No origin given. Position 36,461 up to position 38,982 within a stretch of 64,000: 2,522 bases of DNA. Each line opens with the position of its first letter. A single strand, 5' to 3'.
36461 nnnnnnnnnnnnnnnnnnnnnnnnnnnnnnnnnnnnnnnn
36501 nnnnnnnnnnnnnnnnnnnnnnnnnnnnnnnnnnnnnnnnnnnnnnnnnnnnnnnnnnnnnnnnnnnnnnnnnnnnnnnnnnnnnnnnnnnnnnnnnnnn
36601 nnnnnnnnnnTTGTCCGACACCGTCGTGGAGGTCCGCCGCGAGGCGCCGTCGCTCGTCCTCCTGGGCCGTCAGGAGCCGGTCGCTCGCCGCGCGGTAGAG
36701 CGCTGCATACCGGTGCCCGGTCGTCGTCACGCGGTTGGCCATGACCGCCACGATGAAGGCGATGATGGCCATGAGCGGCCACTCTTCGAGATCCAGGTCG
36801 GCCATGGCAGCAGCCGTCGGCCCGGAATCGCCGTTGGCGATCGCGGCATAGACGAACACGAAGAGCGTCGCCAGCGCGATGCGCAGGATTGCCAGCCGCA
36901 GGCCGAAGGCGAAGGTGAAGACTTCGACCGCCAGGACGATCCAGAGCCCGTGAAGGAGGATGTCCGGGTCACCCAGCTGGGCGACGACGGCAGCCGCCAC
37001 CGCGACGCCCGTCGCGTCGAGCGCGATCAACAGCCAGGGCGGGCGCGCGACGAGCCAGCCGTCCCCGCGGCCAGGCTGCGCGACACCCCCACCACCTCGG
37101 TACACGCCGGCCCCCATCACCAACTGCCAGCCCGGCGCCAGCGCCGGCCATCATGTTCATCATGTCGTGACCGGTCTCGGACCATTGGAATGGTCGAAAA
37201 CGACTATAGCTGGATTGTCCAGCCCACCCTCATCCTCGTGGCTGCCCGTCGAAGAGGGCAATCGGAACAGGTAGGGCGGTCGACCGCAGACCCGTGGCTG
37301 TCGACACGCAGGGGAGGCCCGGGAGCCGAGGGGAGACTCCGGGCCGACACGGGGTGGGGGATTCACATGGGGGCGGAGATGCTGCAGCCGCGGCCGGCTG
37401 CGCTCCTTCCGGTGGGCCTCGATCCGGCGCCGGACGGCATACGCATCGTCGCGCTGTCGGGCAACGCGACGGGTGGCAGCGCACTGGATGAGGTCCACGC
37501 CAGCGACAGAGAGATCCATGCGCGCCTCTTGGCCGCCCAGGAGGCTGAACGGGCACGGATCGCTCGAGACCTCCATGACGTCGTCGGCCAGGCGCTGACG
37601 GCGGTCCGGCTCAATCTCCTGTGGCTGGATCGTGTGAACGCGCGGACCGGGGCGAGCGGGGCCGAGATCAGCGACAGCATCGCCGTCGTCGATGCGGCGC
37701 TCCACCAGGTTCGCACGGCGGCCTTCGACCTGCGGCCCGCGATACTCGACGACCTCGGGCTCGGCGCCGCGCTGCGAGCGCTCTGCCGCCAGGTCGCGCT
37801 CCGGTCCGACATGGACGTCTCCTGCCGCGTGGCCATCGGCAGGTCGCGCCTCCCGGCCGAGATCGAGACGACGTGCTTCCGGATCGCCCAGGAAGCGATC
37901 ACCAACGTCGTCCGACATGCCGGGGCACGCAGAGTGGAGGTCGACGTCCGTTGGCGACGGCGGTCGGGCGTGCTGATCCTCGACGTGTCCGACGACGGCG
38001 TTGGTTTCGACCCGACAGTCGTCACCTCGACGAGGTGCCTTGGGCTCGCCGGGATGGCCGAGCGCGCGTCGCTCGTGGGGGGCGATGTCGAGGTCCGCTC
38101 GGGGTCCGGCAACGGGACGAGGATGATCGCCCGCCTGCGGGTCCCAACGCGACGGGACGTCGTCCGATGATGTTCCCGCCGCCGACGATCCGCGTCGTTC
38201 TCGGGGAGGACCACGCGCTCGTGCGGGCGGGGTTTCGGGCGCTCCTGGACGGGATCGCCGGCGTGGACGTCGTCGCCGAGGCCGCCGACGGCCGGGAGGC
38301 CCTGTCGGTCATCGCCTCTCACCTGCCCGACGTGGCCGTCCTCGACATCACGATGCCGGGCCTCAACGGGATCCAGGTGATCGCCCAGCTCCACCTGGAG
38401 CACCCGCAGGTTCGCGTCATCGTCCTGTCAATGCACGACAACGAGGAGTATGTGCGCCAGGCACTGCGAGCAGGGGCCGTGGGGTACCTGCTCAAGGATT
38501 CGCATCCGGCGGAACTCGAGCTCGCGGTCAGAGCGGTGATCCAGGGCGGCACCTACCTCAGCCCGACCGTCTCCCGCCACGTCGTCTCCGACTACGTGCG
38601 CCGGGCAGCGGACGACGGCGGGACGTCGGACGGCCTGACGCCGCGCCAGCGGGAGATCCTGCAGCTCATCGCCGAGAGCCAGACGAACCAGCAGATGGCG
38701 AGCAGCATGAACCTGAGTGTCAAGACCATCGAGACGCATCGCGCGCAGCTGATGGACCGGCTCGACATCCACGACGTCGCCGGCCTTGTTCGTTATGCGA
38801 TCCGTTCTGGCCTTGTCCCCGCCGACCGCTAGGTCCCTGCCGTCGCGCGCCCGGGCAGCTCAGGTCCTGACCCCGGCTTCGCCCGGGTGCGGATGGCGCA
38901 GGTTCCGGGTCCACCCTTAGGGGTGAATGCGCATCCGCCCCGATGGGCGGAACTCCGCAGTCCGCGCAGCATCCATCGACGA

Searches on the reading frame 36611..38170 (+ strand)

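Call 62: search_protein_families(library=pfam, proteins=[window:36611-38170:+], max_evalue=0.001)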
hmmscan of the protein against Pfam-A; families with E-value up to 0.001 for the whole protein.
window:36611-38170:+ (519 aa): 3 families
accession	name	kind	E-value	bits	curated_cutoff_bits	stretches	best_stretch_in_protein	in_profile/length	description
PF07730.19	HisKA_3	-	3.4e-13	50.4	24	1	313-377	1-66/68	Histidine kinase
PF02518.31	HATPase_c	-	4.9e-12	46.7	26.4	1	420-511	4-109/111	Histidine kinase-, DNA gyrase B-, and HSP90-like ATPase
PF13581.12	HATPase_c_2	-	9.3e-06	26.1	27.4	1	413-473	23-86/127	Histidine kinase-like ATPase domain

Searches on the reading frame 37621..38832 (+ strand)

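Call 62: search_protein_families(library=pfam, proteins=[window:37621-38832:+], max_evalue=0.001)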
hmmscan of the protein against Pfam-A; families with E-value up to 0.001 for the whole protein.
window:37621-38832:+ (403 aa): 3 families
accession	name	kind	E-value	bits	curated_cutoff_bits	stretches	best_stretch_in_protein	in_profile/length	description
PF00072.30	Response_reg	-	3e-27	95.4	30.2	1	193-303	2-110/111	Response regulator receiver domain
PF00196.25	GerE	-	6.9e-15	54.9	23.5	1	338-393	2-57/57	Bacterial regulatory proteins, luxR family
PF08281.18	Sigma70_r4_2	-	4.3e-05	23.5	25.7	1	338-376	10-49/54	Sigma-70, region 4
